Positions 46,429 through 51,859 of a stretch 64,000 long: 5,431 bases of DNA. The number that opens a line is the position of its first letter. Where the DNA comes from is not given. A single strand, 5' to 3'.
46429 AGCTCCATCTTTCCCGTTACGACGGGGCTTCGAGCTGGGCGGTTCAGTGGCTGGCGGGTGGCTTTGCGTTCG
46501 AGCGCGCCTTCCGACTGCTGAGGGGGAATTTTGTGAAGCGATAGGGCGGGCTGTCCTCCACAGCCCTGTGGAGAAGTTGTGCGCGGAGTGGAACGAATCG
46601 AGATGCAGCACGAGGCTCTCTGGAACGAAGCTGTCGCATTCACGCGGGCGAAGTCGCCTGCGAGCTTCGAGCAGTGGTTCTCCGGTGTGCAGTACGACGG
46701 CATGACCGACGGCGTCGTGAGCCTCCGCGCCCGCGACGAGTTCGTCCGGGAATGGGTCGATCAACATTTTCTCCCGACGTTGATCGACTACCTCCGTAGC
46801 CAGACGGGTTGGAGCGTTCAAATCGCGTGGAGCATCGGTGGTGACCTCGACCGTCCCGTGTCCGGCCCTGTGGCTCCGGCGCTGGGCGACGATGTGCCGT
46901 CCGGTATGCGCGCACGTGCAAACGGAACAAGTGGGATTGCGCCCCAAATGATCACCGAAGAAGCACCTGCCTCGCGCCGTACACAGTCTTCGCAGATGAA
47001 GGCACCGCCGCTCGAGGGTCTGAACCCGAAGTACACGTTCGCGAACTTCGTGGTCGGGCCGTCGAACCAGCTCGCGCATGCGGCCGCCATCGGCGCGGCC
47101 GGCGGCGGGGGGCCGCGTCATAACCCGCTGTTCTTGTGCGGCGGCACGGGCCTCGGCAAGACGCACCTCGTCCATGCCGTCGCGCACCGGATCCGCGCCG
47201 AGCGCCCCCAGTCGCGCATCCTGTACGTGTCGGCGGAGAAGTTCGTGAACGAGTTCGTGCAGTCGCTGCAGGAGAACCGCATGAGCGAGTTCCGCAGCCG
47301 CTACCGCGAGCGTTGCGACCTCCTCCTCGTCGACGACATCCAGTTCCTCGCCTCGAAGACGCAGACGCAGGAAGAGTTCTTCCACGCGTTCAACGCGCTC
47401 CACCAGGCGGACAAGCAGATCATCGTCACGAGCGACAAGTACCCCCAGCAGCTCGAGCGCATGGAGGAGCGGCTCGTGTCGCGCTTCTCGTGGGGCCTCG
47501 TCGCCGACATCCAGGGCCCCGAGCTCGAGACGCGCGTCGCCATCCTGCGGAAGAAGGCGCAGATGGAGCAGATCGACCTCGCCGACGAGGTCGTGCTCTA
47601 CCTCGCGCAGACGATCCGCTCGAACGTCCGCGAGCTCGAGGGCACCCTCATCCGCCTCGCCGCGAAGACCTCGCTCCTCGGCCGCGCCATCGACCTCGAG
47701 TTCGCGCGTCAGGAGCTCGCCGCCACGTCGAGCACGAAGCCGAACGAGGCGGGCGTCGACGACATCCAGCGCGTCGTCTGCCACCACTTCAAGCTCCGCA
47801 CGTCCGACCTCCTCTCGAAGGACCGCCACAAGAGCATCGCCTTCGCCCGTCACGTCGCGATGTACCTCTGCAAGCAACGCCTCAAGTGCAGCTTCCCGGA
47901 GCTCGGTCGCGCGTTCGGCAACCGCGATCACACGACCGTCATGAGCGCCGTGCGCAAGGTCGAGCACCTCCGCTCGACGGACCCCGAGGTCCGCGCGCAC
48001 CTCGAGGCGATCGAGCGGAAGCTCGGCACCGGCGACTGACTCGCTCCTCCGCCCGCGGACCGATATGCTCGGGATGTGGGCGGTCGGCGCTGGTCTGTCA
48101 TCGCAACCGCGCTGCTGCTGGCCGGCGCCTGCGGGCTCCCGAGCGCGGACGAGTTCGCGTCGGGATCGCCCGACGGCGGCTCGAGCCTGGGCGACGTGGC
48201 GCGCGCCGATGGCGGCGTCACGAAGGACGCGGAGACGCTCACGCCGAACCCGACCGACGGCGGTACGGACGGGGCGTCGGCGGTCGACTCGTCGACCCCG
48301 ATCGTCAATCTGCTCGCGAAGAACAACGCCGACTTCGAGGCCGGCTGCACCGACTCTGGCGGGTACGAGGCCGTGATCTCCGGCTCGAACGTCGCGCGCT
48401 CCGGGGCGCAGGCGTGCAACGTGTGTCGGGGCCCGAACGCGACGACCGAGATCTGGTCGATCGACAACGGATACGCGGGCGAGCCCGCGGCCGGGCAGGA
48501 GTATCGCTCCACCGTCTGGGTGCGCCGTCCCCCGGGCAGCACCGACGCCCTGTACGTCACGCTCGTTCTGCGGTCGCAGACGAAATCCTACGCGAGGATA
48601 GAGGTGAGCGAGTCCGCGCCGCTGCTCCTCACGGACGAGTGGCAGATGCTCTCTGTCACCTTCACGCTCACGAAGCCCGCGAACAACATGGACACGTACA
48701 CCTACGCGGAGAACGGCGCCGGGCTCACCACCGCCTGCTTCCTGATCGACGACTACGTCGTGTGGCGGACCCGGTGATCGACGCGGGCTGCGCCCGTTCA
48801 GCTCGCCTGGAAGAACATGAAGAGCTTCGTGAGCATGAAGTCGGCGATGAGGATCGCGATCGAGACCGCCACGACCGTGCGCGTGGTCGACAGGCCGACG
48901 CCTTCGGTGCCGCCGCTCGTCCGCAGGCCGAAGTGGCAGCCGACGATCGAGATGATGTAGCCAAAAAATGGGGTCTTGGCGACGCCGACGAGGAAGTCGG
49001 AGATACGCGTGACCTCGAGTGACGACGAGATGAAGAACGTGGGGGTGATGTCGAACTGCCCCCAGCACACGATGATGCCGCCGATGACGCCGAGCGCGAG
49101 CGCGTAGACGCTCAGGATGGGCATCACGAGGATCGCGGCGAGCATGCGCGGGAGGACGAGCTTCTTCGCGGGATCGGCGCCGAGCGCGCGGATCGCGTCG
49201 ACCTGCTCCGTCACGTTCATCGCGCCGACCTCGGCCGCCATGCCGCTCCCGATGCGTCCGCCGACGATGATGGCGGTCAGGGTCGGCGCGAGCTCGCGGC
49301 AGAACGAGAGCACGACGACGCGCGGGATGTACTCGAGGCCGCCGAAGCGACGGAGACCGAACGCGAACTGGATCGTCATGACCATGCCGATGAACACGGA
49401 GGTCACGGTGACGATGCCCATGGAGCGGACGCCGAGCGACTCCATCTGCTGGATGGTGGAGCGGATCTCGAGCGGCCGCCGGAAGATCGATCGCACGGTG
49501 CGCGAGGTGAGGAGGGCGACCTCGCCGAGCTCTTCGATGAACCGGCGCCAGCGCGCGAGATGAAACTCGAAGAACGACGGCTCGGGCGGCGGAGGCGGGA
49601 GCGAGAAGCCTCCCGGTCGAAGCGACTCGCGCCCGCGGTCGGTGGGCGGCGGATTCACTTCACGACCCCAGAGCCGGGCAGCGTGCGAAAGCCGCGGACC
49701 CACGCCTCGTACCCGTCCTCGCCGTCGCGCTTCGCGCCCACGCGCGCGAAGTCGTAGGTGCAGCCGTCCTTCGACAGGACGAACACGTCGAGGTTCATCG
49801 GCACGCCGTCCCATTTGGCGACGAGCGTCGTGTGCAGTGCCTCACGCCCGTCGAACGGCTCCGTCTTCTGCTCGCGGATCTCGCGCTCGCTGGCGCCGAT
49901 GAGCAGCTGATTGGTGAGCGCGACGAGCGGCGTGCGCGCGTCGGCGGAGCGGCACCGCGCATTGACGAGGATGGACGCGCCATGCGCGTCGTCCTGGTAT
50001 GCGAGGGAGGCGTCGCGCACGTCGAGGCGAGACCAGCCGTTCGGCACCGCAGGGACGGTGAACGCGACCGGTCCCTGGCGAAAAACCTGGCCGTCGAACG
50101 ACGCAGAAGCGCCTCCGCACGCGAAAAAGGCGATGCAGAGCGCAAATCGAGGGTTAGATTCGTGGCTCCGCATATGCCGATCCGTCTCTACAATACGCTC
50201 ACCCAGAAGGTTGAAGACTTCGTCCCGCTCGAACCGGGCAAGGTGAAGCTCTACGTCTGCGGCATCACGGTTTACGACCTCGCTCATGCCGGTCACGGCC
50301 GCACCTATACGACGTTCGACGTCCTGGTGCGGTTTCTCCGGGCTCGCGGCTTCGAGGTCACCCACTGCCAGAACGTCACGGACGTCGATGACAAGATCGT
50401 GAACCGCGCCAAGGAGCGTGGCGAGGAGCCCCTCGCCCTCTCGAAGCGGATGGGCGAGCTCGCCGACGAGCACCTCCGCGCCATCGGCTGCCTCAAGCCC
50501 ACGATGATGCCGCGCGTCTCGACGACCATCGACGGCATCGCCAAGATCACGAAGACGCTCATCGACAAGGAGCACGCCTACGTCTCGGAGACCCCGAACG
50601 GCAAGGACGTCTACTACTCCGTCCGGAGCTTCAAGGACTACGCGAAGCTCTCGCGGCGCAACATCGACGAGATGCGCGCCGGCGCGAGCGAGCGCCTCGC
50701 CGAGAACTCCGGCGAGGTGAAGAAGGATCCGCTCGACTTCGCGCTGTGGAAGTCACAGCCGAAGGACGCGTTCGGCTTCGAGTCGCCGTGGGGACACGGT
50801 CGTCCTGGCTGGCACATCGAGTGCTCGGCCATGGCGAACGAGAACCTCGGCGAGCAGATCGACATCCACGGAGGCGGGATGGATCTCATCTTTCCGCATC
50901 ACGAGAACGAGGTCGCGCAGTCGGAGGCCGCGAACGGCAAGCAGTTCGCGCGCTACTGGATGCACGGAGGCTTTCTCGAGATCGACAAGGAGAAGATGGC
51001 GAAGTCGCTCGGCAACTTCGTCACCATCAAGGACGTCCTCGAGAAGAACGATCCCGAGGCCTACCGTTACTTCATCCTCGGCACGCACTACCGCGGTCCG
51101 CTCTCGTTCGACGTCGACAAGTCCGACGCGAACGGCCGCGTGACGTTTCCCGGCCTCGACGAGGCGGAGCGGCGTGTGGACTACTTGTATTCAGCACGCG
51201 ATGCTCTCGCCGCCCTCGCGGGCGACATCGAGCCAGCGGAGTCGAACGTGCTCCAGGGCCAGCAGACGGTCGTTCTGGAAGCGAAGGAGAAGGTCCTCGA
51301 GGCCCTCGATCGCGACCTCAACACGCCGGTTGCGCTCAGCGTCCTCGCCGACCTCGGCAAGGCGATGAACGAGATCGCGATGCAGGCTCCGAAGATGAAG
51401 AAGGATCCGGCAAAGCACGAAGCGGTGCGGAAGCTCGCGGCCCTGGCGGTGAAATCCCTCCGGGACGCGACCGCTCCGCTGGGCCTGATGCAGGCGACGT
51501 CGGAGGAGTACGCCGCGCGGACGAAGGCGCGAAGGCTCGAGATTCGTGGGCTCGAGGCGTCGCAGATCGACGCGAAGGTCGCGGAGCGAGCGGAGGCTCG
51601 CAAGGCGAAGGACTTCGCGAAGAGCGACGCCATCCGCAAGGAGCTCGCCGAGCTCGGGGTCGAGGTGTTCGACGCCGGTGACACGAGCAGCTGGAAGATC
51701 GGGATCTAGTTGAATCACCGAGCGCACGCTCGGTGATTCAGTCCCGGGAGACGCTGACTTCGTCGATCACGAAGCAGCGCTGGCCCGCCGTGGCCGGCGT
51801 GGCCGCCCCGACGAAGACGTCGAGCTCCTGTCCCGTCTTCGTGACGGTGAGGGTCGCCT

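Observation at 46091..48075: dnaA with a lower-GC upstream region carrying DnaA-box-like motifs, and no dnaN downstream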

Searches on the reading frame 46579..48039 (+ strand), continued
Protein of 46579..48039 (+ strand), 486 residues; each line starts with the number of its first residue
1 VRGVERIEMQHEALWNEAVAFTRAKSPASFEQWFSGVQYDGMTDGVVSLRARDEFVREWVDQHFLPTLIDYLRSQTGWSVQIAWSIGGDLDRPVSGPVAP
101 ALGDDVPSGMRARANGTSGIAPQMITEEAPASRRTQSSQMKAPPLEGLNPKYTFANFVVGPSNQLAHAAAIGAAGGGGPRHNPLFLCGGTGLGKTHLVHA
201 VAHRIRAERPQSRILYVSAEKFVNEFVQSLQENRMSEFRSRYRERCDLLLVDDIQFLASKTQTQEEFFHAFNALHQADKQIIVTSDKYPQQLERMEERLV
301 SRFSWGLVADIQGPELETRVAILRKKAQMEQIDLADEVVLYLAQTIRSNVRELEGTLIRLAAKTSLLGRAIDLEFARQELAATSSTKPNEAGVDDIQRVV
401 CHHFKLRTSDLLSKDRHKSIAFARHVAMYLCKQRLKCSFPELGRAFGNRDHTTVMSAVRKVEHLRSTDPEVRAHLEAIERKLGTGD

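Call 61: find_encoding_contigs(protein=P0314, flank=10000, max_places=2)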
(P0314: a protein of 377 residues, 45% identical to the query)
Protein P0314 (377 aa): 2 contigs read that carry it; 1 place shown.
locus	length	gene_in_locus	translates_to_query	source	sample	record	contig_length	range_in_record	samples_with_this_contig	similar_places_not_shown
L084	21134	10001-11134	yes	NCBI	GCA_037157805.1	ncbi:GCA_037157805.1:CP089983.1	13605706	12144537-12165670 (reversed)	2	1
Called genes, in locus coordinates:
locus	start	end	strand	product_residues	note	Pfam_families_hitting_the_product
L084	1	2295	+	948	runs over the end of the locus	PF01578:Cytochrom_C_asm, PF16327:CcmF_C, PF03918:CcmH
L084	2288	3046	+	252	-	-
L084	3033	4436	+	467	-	-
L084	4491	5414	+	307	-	-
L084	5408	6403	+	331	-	-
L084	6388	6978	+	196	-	PF04542:Sigma70_r2, PF08281:Sigma70_r4_2, PF04545:Sigma70_r4 (weak)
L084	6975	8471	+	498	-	PF09976:TPR_21 (weak)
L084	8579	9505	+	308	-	PF26178:Rv2075c_cat, PF26146:PI-PLC_X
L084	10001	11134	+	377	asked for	PF00712:DNA_pol3_beta, PF02767:DNA_pol3_beta_2, PF02768:DNA_pol3_beta_3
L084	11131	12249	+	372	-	PF02463:SMC_N, PF13476:AAA_23 (weak), PF13304:AAA_21 (weak)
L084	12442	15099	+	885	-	PF02518:HATPase_c, PF00204:DNA_gyraseB, PF01751:Toprim, PF21249:GyrB_hook (weak), PF18053:GyrB_insert, PF00986:DNA_gyraseB_C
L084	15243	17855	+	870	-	PF02861:Clp_N, PF23569:NBD_SMAX1, PF00004:AAA, PF17871:AAA_lid_9, PF07724:AAA_2, PF00004:AAA, PF07728:AAA_5, PF10431:ClpB_D2-small, +11 more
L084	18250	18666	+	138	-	-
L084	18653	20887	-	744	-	PF11992:TgpA_N, PF01841:Transglut_core, PF13559:DUF4129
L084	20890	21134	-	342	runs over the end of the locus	-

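Call 76: find_homologous_proteins(query=P0308, max_evalue=1e-40)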
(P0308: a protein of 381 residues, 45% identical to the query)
Query P0308 (381 aa): 4796 proteins with E <= 1e-40 among 8000 candidates; the best 120 are listed.
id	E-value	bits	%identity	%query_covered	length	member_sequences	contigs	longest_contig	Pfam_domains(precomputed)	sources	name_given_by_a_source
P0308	1.8e-242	822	100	100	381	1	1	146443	PF00712.25,PF02768.21,PF02767.22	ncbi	ncbi:MAG: DNA polymerase III subunit beta [Polyangiaceae bacterium]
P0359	2.5e-223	759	92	100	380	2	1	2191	PF00712.25,PF02768.21,PF02767.22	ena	-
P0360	9.2e-208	707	85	100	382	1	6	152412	PF00712.25,PF02768.21,PF02767.22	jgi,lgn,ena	-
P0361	1.1e-207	707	85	100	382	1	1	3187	PF00712.25,PF02768.21,PF02767.22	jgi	jgi:DNA polymerase-3 subunit beta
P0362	1.6e-207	707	85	100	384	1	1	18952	PF00712.25,PF02768.21,PF02767.22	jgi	jgi:DNA polymerase-3 subunit beta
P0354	1.2e-206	704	85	100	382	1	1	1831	PF00712.25,PF02768.21,PF02767.22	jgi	jgi:DNA polymerase-3 subunit beta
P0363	1.6e-205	700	84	100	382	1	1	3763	PF00712.25,PF02768.21,PF02767.22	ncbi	ncbi:MAG: DNA polymerase III subunit beta [Polyangiaceae bacterium]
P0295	1.7e-205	700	83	100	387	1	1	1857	PF00712.25,PF02768.21,PF02767.22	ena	-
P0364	2.6e-205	699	84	100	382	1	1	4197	PF00712.25,PF02768.21,PF02767.22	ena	-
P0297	3.2e-205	699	84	100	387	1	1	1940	PF00712.25,PF02768.21,PF02767.22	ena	-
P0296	4.0e-205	699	84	100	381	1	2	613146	PF00712.25,PF02768.21,PF02767.22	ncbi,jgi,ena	jgi:DNA polymerase-3 subunit beta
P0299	6.9e-205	698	84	100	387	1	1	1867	PF00712.25,PF02768.21,PF02767.22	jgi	jgi:DNA polymerase III subunit beta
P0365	9.6e-205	697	83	100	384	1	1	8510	PF00712.25,PF02768.21,PF02767.22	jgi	jgi:DNA polymerase-3 subunit beta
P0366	1.0e-204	697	84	100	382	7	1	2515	PF00712.25,PF02768.21,PF02767.22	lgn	-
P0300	1.2e-204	697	83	100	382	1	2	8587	PF00712.25,PF02768.21,PF02767.22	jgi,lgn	-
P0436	1.3e-196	671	79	100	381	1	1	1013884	PF00712.25,PF02768.21,PF02767.22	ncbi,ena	-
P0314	1.7e-196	670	83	100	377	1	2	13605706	PF00712.25,PF02768.21,PF02767.22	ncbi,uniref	ncbi:DNA polymerase III subunit beta [Pendulispora rubella]|uniref:Beta sliding clamp n=1 Tax=Pendul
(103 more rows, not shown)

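Call 77: find_encoding_contigs(protein=P0436, flank=10000, max_places=1)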
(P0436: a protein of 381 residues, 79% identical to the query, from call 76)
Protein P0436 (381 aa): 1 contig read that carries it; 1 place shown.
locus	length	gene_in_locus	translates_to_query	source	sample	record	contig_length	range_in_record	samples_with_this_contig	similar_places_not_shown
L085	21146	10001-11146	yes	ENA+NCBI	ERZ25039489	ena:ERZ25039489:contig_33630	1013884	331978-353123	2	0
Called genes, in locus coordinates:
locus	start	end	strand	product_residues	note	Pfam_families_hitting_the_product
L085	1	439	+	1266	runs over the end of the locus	PF14559:TPR_19 (weak)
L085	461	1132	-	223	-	PF07719:TPR_2 (faint), PF13414:TPR_11, PF13432:TPR_16, PF13431:TPR_17 (faint)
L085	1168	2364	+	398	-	PF01052:FliMN_C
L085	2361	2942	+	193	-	-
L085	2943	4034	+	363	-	PF00155:Aminotran_1_2, PF00266:Aminotran_5 (weak)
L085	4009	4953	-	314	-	PF00892:EamA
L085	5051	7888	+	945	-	PF01578:Cytochrom_C_asm, PF16327:CcmF_C, PF05140:ResB (faint), PF03918:CcmH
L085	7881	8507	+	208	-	PF24463:DUF7577 (weak)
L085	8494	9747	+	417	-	-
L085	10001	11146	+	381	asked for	PF00712:DNA_pol3_beta, PF02767:DNA_pol3_beta_2, PF02768:DNA_pol3_beta_3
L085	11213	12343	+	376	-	PF02463:SMC_N, PF11398:DUF2813 (faint), PF13175:AAA_15 (weak), PF13476:AAA_23 (weak), PF13304:AAA_21 (faint)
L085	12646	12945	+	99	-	PF02518:HATPase_c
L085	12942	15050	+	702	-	PF00204:DNA_gyraseB, PF01751:Toprim, PF18053:GyrB_insert, PF00986:DNA_gyraseB_C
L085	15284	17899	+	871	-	PF02861:Clp_N, PF23569:NBD_SMAX1, PF00004:AAA, PF17871:AAA_lid_9, PF07724:AAA_2, PF00004:AAA, PF07728:AAA_5, PF10431:ClpB_D2-small, +7 more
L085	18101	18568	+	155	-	-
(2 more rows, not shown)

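Call 78: find_encoding_contigs(protein=P0310, flank=10000, max_places=1)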
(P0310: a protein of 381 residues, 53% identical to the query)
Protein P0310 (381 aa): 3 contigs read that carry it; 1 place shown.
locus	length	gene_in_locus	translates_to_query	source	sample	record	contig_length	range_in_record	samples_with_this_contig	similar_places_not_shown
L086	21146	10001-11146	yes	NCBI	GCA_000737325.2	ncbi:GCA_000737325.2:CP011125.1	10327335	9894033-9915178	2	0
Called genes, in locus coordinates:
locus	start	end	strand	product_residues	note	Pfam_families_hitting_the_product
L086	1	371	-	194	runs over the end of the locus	PF02230:Abhydrolase_2, PF03959:FSH1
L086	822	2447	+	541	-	PF00070:Pyr_redox (faint), PF00743:FMO-like, PF01266:DAO, PF01494:FAD_binding_3 (faint), PF07992:Pyr_redox_2, PF13241:NAD_binding_7 (faint), PF13738:Pyr_redox_3, PF13450:NAD_binding_8, +1 more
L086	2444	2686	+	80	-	-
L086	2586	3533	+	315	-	-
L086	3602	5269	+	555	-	PF20434:BD-FAE (weak), PF00561:Abhydrolase_1 (weak), PF00326:Peptidase_S9, PF10503:Esterase_PHB (faint), PF13365:Trypsin_2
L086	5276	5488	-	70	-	-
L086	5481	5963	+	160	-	PF00903:Glyoxalase, PF18029:Glyoxalase_6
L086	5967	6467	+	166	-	PF00583:Acetyltransf_1, PF13673:Acetyltransf_10, PF13508:Acetyltransf_7, PF08445:FR47 (weak)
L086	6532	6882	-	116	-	-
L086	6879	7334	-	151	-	PF01022:HTH_5, PF12840:HTH_20 (faint)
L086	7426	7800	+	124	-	-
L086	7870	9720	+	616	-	PF03773:ArsP_1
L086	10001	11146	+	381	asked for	PF00712:DNA_pol3_beta, PF02767:DNA_pol3_beta_2, PF02768:DNA_pol3_beta_3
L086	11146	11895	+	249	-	PF03691:UPF0167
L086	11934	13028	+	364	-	PF02463:SMC_N, PF13476:AAA_23 (weak), PF13304:AAA_21 (faint)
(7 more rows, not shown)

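Call 87: search_protein_families(library=pfam, proteins=[L028:12151-13974:-, L028:14196-15455:-], max_evalue=0.00001)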
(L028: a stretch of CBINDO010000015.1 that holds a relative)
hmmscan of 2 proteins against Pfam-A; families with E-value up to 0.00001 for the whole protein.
L028:12151-13974:- (607 aa): 2 families
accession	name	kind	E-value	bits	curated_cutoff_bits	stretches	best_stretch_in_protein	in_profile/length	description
PF00012.26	HSP70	-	3.5e-236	785.5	20.6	1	5-605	2-598/599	Hsp70 protein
PF06723.19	MreB_Mbl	-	4.1e-13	49.3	27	1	140-378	92-317/327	MreB/Mbl protein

L028:14196-15455:- (419 aa): 1 family
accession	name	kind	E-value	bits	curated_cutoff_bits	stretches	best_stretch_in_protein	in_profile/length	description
PF01025.24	GrpE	-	6.1e-46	156.5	25.8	1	262-408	19-165/165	GrpE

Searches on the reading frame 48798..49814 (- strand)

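Call 7: search_protein_families(library=pfam, proteins=[window:48798-49814:-])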
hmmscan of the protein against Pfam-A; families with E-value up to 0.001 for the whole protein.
window:48798-49814:- (338 aa): 1 family
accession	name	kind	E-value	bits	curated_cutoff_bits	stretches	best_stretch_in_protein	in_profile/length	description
PF02405.21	MlaE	-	1e-70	238.1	22.5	1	121-330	2-211/212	Permease MlaE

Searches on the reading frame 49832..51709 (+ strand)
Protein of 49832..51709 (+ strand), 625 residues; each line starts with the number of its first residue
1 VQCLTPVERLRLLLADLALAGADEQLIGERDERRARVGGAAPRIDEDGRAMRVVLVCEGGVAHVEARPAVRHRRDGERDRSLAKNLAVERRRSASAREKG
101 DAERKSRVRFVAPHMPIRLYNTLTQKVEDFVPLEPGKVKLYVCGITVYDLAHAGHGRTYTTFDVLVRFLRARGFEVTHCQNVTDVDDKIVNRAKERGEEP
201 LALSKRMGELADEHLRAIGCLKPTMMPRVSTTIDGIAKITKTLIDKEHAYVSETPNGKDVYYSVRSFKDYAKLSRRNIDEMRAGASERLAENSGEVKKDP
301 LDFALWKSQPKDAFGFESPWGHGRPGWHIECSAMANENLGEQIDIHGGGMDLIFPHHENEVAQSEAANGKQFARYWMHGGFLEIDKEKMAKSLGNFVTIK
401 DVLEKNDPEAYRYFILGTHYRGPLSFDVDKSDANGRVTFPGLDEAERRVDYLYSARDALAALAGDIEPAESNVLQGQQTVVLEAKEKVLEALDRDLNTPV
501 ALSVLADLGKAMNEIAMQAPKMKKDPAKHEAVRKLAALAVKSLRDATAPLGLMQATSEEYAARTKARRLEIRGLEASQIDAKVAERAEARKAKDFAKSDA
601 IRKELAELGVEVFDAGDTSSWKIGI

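Call 7: search_protein_families(library=pfam, proteins=[window:49832-51709:+])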
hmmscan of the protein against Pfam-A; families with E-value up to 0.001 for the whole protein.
window:49832-51709:+ (625 aa): 6 families
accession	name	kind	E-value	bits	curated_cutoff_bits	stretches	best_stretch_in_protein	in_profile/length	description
PF01406.26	tRNA-synt_1e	-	2.1e-117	392.3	27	1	130-427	2-292/301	tRNA synthetases class I (C) catalytic domain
PF09334.17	tRNA-synt_1g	-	2.1e-11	43.6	20.1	2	365-417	304-356/391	tRNA synthetases class I (M)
PF09190.17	DALR_2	-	9.5e-07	29.7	22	1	487-536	1-50/57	DALR domain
PF23493.1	CysS_C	-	1.7e-05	25.3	23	1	579-619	8-48/51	Cysteinyl-tRNA ligase anticodon binding domain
PF00133.28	tRNA-synt_1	-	0.00015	21.1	22.7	0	344-423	330-410/414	tRNA synthetases class I (I, L, M and V)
PF01921.24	tRNA-synt_1f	-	0.00016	21.2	27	0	385-429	279-323/360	tRNA synthetases class I (K)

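Call 10: find_encoding_contigs(protein=window:49832-51709:+, flank=10000)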
Protein window:49832-51709:+ (625 aa): no gene with exactly this product is on record in the collection.
